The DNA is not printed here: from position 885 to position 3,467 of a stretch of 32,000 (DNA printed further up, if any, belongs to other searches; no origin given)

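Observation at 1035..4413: IetAS-like AAA+ ATPase / S8 subtilase pair with an HTH tail on the ATPase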

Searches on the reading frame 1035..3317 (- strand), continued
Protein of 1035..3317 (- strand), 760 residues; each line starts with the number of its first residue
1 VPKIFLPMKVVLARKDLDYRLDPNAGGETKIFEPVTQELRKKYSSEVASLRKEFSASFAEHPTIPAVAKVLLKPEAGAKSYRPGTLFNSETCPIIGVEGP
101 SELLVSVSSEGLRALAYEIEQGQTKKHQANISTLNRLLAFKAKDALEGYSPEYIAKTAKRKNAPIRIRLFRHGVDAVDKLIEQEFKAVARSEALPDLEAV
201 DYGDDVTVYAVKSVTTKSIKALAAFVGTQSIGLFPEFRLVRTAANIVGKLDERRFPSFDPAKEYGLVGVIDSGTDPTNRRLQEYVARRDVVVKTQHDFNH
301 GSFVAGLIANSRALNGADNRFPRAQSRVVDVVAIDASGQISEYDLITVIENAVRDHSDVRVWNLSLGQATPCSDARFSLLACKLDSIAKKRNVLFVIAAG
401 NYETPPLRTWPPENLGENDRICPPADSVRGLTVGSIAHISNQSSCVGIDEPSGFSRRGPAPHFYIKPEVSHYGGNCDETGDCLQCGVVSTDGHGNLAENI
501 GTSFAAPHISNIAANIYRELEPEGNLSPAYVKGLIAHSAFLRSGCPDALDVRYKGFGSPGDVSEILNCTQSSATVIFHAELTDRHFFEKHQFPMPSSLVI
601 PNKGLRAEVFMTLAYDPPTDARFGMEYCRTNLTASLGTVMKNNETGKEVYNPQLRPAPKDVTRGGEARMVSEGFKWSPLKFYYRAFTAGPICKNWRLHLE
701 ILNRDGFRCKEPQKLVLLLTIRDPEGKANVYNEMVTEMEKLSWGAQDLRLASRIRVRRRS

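Call 51: find_homologous_proteins(query=window:1035-3317:-, max_evalue=1e-20)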
Query window:1035-3317:- (760 aa): 503 proteins with E <= 1e-20 among 8000 candidates; the best 120 are listed.
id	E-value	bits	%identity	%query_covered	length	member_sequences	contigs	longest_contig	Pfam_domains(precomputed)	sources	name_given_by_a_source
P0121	0.0e+0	1742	100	100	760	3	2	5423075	PF00082.28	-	-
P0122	0.0e+0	1146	66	100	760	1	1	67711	PF00082.28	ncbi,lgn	-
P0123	0.0e+0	1138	64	100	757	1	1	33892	PF00082.28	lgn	-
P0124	1.9e-298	1010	59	99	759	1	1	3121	PF00082.28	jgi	jgi:serine protease AprX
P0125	3.0e-288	976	58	99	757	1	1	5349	PF00082.28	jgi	jgi:serine protease AprX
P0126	1.6e-284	964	56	100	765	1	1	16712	PF00082.28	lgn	-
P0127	3.3e-282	956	57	100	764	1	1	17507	PF00082.28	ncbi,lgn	ncbi:MAG: S8 family peptidase [Pirellulales bacterium]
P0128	1.0e-280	951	56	99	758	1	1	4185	PF00082.28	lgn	-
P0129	1.6e-280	950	60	92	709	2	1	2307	PF00082.28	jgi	jgi:hypothetical protein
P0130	1.8e-280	950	57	94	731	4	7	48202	PF00082.28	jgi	jgi:hypothetical protein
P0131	1.3e-276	937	56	99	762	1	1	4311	PF00082.28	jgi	jgi:serine protease AprX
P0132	2.6e-264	897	64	78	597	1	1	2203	PF00082.28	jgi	jgi:serine protease AprX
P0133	3.8e-257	873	53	100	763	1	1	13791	PF00082.28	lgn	-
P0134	1.1e-256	872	63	68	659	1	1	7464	PF00082.28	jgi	-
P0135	3.9e-247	840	64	72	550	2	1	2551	PF00082.28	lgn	-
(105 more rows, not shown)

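Call 65: predict_structure(alignment_id=A2)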
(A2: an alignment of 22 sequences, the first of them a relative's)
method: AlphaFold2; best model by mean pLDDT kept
length: 760 residues; sequences in the alignment: 22
mean_pLDDT: 89.1   pTM: 0.91
mean pLDDT of the five models: 89.1, 88.5, 88.4, 81.8, 79.1
residues with pLDDT >= 90: 475; 70-90: 248; 50-70: 30; < 50: 7
segments of 3 or more residues with pLDDT < 50: 756-760
pLDDT, mean of each block of 10 residues (from residue 1): 79 89 73 92 96 91 92 85 91 89 93 96 92 95 91 95 94 92 95 91 91 95 94 88 79 89 94 92 95 87 95 93 95 91 94 96 88 73 94 92 68 75 88 92 90 79 83 88 88 90 91 96 86 97 88 92 94 95 89 90 91 94 86 93 86 89 78 86 90 85 83 94 93 94 90 55
secondary structure, 60 per line:
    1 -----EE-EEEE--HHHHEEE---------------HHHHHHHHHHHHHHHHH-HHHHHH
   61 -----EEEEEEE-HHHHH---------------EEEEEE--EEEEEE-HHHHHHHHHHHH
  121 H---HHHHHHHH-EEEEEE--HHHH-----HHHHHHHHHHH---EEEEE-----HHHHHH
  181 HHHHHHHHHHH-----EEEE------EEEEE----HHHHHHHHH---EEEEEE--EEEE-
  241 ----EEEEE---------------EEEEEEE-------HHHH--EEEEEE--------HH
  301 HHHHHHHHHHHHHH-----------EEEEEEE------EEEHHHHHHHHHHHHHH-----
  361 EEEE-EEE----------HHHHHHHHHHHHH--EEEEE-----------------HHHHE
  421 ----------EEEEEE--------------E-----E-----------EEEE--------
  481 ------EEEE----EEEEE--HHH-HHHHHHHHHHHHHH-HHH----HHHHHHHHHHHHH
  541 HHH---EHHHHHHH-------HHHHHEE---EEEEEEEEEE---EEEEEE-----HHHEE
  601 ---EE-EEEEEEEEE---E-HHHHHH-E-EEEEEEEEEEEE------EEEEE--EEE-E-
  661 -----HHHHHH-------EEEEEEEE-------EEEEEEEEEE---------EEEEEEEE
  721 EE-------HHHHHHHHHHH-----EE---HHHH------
elements in order (helices of 4 or more, strands of 3 or more residues): E9-12 H15-18 E19-21 H37-53 H55-60 E66-72 H74-78 E94-99 E102-107 H109-121 H125-132 E134-139 H142-145 H151-161 E165-169 H175-191 E197-200 E207-211 H216-224 E228-233 E236-239 E245-249 E265-271 H279-282 E285-290 H299-314 E326-332 E339-341 H342-355 E361-364 E366-368 H379-391 E394-398 H416-419 E431-436 E469-472 E487-490 E495-499 H506-519 H528-543 H548-554 H562-566 E572-581 E585-590 E607-615 H621-626 E630-641 E648-652 E655-657 H666-671 E679-686 E694-703 E713-722 H730-740 H751-754

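Call 67: fold_search(model_id=the predicted structure, library=pdb)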
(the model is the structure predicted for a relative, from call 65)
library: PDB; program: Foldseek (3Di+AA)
matches with E <= 10: 1515; with E <= 0.001: 224
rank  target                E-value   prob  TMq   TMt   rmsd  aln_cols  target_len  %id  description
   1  3afg_B                1.0e-25  1.00  0.43  0.60   8.5       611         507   18  Crystal structure of ProN-Tk-SP from Thermococcus kodakaraensis (released 2010-08-04)
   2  3afg_A                1.4e-24  1.00  0.41  0.58   8.6       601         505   17  Crystal structure of ProN-Tk-SP from Thermococcus kodakaraensis (released 2010-08-04)
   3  9ues_B                2.6e-19  1.00  0.35  0.60   7.5       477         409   18  Crystal structure of an inactive TKSP mutant in complex with the TKS propeptide (released 2026-02-18)
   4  1wmd                  2.7e-18  1.00  0.41  0.68   5.1       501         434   16  Crystal Structure of alkaline serine protease KP-43 from Bacillus sp. KSM-KP43 (1.30 angstrom, 100 K) (released 2004-09-14)
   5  5fax_A                1.4e-16  1.00  0.40  0.67   5.9       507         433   14  Structure of subtilase SubHal from Bacillus halmapalus (released 2016-05-18)
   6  5vlp_A                3.1e-16  1.00  0.32  0.41  13.1       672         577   11  PCSK9 complex with LDLR antagonist peptide and Fab7G7 (released 2017-08-16)
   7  3whi_B                7.2e-15  1.00  0.34  0.67   6.7       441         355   16  Crystal structure of unautoprocessed form of IS1-inserted Pro-subtilisin E (released 2013-12-25)
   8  3whi_A                8.6e-15  1.00  0.36  0.71   5.9       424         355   18  Crystal structure of unautoprocessed form of IS1-inserted Pro-subtilisin E (released 2013-12-25)
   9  4tr2_A                9.6e-15  1.00  0.35  0.53  11.4       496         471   13  Crystal structure of PvSUB1 (released 2014-09-17)
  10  4tr2_B                1.6e-14  1.00  0.35  0.53  10.8       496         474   13  Crystal structure of PvSUB1 (released 2014-09-17)
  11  3wiu_A                3.3e-14  1.00  0.34  0.60   6.5       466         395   18  Crystal structure of Pro-S324A/L349A (released 2014-10-01)
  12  3wiu_C                3.5e-14  1.00  0.33  0.59   6.8       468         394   17  Crystal structure of Pro-S324A/L349A (released 2014-10-01)
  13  8pol_B                3.9e-14  1.00  0.36  0.54  11.4       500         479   14  Crystal structure of Plasmodium falciparum Sub1 protease (released 2024-03-06)
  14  8uwc                  4.1e-14  1.00  0.33  0.47  11.6       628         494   14  Site-one protease without SPRING (released 2024-07-10)
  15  5vlh_A                4.4e-14  1.00  0.32  0.62   7.6       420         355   15  Short PCSK9 delta-P' complex with peptide Pep1 (released 2017-08-16)
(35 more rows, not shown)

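Call 73: get_annotated_region(hit=H17, flank=2200)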
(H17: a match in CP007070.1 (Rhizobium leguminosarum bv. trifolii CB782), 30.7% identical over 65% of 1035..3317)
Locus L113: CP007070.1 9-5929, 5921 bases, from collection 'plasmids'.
description: Rhizobium leguminosarum bv. trifolii CB782 plasmid, complete sequence
organism: Rhizobium leguminosarum bv. trifolii CB782 (NCBI taxid 1033991)
taxonomy: Bacteria; Pseudomonadota; Alphaproteobacteria; Hyphomicrobiales; Rhizobiaceae; Rhizobium; Rhizobium leguminosarum; Rhizobium leguminosarum bv. trifolii CB782
host: -; source: plant root; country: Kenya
typing (MOB-suite, as given by PLSDB): conjugative; replicon rep_cluster_593; relaxase MOBQ; mating-pair formation MPF_T
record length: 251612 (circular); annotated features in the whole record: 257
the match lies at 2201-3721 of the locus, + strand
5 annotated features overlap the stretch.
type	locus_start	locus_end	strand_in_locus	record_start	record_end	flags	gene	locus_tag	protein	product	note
CDS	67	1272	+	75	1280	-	-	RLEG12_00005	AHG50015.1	ATPase AAA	-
CDS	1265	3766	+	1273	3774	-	-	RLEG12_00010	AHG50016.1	hypothetical protein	-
CDS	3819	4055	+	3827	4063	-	-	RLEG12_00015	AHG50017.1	hypothetical protein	-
CDS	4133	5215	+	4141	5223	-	-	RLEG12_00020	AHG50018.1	hypothetical protein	-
CDS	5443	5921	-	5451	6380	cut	-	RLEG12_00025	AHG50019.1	hypothetical protein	-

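Call 74: get_annotated_region(hit=H23, flank=3000)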
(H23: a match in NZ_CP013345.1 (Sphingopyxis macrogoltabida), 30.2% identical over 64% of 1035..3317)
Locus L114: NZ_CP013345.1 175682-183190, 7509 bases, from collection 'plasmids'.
description: Sphingopyxis macrogoltabida strain 203N plasmid unnamed1, complete sequence
organism: Sphingopyxis macrogoltabida (NCBI taxid 33050)
taxonomy: Bacteria; Pseudomonadota; Alphaproteobacteria; Sphingomonadales; Sphingomonadaceae; Sphingopyxis; Sphingopyxis macrogoltabida
host: -; source: whole organism,activated sludge; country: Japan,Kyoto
typing (MOB-suite, as given by PLSDB): non-mobilizable; mating-pair formation MPF_F
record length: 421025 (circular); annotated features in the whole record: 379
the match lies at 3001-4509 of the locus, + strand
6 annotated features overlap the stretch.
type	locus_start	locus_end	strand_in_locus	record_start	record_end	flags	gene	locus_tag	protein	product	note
CDS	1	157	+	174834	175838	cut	-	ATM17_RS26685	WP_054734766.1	serine hydrolase domain-containing protein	-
CDS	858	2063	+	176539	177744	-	-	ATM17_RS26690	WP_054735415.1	ATP-binding protein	-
CDS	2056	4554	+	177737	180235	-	-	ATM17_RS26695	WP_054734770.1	S8 family serine peptidase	GO:0006508 - proteolysis [Evidence IEA]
CDS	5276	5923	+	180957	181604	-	-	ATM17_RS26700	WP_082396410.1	CerR family C-terminal domain-containing protein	-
CDS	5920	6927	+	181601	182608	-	-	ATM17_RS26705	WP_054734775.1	HlyD family efflux transporter periplasmic adaptor subunit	-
CDS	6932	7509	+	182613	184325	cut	-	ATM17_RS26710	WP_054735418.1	ATP-binding cassette domain-containing protein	-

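Call 75: get_annotated_region(hit=H27, flank=3000)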
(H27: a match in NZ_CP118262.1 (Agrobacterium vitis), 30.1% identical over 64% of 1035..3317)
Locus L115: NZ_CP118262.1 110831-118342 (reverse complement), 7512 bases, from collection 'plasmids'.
description: Agrobacterium vitis strain T60/94 plasmid unnamed, complete sequence
organism: Agrobacterium vitis (NCBI taxid 373)
taxonomy: Bacteria; Pseudomonadota; Alphaproteobacteria; Hyphomicrobiales; Rhizobiaceae; Agrobacterium; Agrobacterium vitis
host: -; source: Grape,cell culture; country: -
typing (MOB-suite, as given by PLSDB): conjugative; replicon rep_cluster_592; relaxase MOBQ; mating-pair formation MPF_T
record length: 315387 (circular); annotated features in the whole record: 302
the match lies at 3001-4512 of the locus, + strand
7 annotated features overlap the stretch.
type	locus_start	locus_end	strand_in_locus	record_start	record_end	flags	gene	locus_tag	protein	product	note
CDS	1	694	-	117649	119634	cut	-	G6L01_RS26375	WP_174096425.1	AAA family ATPase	-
CDS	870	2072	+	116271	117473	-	-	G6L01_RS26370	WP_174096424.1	AAA family ATPase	-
CDS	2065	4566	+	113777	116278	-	-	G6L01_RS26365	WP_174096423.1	S8 family peptidase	-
CDS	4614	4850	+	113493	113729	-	-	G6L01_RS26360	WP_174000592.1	hypothetical protein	-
CDS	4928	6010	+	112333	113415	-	-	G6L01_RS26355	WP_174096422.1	Shedu immune nuclease family protein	-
CDS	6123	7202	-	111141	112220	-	-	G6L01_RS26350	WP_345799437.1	hypothetical protein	-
CDS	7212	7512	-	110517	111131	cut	-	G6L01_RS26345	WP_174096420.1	hypothetical protein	-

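Call 76: get_annotated_region(hit=H29, flank=3000)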
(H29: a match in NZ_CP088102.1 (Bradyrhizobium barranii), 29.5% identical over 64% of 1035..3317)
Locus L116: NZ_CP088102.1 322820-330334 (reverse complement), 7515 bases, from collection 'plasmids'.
description: Bradyrhizobium barranii strain CC829 plasmid pCC829_2, complete sequence
organism: Bradyrhizobium barranii (NCBI taxid 2992140)
taxonomy: Bacteria; Pseudomonadota; Alphaproteobacteria; Hyphomicrobiales; Nitrobacteraceae; Bradyrhizobium; Bradyrhizobium barranii
host: -; source: cell culture; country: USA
typing (MOB-suite, as given by PLSDB): mobilizable; relaxase MOBP
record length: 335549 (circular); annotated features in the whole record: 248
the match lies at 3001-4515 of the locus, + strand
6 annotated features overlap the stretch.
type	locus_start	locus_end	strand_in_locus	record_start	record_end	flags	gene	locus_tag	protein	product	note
CDS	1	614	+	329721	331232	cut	-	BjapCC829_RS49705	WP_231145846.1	hypothetical protein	-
CDS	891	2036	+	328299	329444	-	-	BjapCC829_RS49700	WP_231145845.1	ATP-binding protein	-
CDS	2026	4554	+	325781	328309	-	-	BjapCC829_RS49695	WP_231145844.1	S8 family peptidase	-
CDS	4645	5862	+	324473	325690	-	-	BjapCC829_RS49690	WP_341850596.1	abortive infection family protein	-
CDS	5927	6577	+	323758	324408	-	-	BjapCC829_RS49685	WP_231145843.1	DUF2971 domain-containing protein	-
CDS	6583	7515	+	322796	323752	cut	-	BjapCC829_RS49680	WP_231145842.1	hypothetical protein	-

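Call 77: get_annotated_region(hit=H36, flank=3000)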
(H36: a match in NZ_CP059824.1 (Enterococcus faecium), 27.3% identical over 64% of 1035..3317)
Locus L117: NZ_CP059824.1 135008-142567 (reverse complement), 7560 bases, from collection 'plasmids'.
description: Enterococcus faecium strain A15023 plasmid pA15023_P1, complete sequence
organism: Enterococcus faecium (NCBI taxid 1352)
taxonomy: Bacteria; Bacillota; Bacilli; Lactobacillales; Enterococcaceae; Enterococcus; Enterococcus faecium
host: -; source: Homo sapiens,blood; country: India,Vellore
typing (MOB-suite, as given by PLSDB): conjugative; replicon Inc18,rep_cluster_893; relaxase MOBP; mating-pair formation MPF_T
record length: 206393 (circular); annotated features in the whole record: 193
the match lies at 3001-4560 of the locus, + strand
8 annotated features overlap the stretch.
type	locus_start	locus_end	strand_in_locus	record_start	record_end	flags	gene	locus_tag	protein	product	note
CDS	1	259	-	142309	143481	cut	-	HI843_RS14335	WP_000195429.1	IS256-like element IS256 family transposase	-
CDS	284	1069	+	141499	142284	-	-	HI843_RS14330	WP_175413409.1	toll/interleukin-1 receptor domain-containing protein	GO:0007165 - signal transduction [Evidence IEA]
CDS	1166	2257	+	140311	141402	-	-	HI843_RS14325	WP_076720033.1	ATP-binding protein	-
CDS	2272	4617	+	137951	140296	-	-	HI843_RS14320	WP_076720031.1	S8 family serine peptidase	GO:0006508 - proteolysis [Evidence IEA]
CDS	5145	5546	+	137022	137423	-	-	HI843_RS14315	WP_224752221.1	toll/interleukin-1 receptor domain-containing protein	GO:0007165 - signal transduction [Evidence IEA]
CDS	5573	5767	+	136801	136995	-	-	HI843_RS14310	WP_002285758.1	hypothetical protein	-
CDS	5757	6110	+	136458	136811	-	tnpB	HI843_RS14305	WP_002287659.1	IS66 family insertion sequence element accessory protein TnpB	-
CDS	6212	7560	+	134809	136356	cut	-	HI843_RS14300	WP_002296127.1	IS66 family transposase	-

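Call 78: get_annotated_region(hit=H31, flank=3000)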
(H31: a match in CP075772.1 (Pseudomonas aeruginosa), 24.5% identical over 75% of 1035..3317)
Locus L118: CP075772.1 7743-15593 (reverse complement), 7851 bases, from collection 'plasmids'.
description: Pseudomonas aeruginosa strain PaLo532 plasmid pPALO532, complete sequence
organism: Pseudomonas aeruginosa (NCBI taxid 287)
taxonomy: Bacteria; Pseudomonadota; Gammaproteobacteria; Pseudomonadales; Pseudomonadaceae; Pseudomonas; Pseudomonas aeruginosa
host: -; source: Homo sapiens,Cell culture; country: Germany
typing (MOB-suite, as given by PLSDB): non-mobilizable
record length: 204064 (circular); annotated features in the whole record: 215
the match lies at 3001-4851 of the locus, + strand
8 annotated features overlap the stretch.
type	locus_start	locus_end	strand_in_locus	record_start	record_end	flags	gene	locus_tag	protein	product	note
CDS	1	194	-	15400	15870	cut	-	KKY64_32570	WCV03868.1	helix-turn-helix domain-containing protein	-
CDS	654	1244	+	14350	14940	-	-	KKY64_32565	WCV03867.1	hypothetical protein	-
CDS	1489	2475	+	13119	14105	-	-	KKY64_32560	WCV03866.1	ATP-binding protein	-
CDS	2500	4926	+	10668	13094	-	-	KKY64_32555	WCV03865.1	S8 family peptidase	-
CDS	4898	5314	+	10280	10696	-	-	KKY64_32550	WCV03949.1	sensor histidine kinase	-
CDS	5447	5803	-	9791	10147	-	-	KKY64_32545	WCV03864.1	hypothetical protein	-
CDS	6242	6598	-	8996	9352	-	-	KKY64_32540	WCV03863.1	copper-binding protein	-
CDS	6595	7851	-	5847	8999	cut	-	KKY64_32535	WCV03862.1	efflux RND transporter permease subunit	-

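Call 79: get_annotated_region(hit=H16, flank=3000)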
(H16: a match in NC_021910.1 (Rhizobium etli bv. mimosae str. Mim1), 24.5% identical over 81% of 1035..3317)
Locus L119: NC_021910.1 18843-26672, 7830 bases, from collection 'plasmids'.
description: Rhizobium etli bv. mimosae str. Mim1 plasmid pRetNIM1c, complete sequence
organism: Rhizobium etli bv. mimosae str. Mim1 (NCBI taxid 1328306)
taxonomy: Bacteria; Pseudomonadota; Alphaproteobacteria; Hyphomicrobiales; Rhizobiaceae; Rhizobium; Rhizobium etli; Rhizobium etli bv. mimosae str. Mim1
host: -; source: Mimosa affinis; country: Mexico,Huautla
typing (MOB-suite, as given by PLSDB): conjugative; replicon rep_cluster_287; relaxase MOBQ; mating-pair formation MPF_T
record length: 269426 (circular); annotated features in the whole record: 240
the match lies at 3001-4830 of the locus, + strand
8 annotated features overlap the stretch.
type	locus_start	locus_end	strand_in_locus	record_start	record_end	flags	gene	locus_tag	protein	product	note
CDS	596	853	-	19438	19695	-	-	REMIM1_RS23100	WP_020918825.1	hypothetical protein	-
CDS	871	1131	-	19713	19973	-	-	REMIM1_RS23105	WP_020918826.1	hypothetical protein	-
CDS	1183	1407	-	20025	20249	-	-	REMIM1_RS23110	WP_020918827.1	DUF2188 domain-containing protein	-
CDS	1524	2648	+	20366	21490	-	-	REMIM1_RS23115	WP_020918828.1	AAA family ATPase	-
CDS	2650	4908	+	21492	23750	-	-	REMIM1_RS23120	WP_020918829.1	S8 family peptidase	-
CDS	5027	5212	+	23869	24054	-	-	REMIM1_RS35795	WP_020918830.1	RES domain-containing protein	-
CDS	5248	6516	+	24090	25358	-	-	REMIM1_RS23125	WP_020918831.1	YiiX/YebB-like N1pC/P60 family cysteine hydrolase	-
CDS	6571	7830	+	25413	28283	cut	-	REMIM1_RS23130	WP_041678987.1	SEC-C metal-binding domain-containing protein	-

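Call 80: get_annotated_region(hit=H46, flank=3000)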
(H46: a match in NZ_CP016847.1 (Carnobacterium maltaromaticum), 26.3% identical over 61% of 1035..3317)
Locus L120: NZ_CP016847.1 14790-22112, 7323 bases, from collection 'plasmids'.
description: Carnobacterium maltaromaticum strain TMW 2.1581 plasmid pL21581-3, complete sequence
organism: Carnobacterium maltaromaticum (NCBI taxid 2751)
taxonomy: Bacteria; Bacillota; Bacilli; Lactobacillales; Carnobacteriaceae; Carnobacterium; Carnobacterium maltaromaticum
host: -; source: cell culture,poultry meat; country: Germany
typing (MOB-suite, as given by PLSDB): mobilizable
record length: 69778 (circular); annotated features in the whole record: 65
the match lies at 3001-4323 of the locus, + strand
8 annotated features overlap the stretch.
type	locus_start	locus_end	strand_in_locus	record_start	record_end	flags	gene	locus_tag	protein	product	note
CDS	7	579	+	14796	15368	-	-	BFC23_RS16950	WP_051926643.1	metal-dependent hydrolase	-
CDS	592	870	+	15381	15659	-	-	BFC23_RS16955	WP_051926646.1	hypothetical protein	-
CDS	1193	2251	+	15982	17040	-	-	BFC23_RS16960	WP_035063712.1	ATP-binding protein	-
CDS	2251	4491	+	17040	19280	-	-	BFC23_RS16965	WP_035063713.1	S8 family peptidase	-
CDS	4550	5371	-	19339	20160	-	-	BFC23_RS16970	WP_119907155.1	hypothetical protein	-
CDS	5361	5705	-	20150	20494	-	-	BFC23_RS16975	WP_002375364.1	PadR family transcriptional regulator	-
CDS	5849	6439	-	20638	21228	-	-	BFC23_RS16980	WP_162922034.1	helix-turn-helix transcriptional regulator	-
CDS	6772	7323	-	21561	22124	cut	-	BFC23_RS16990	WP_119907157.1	HTH domain-containing protein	-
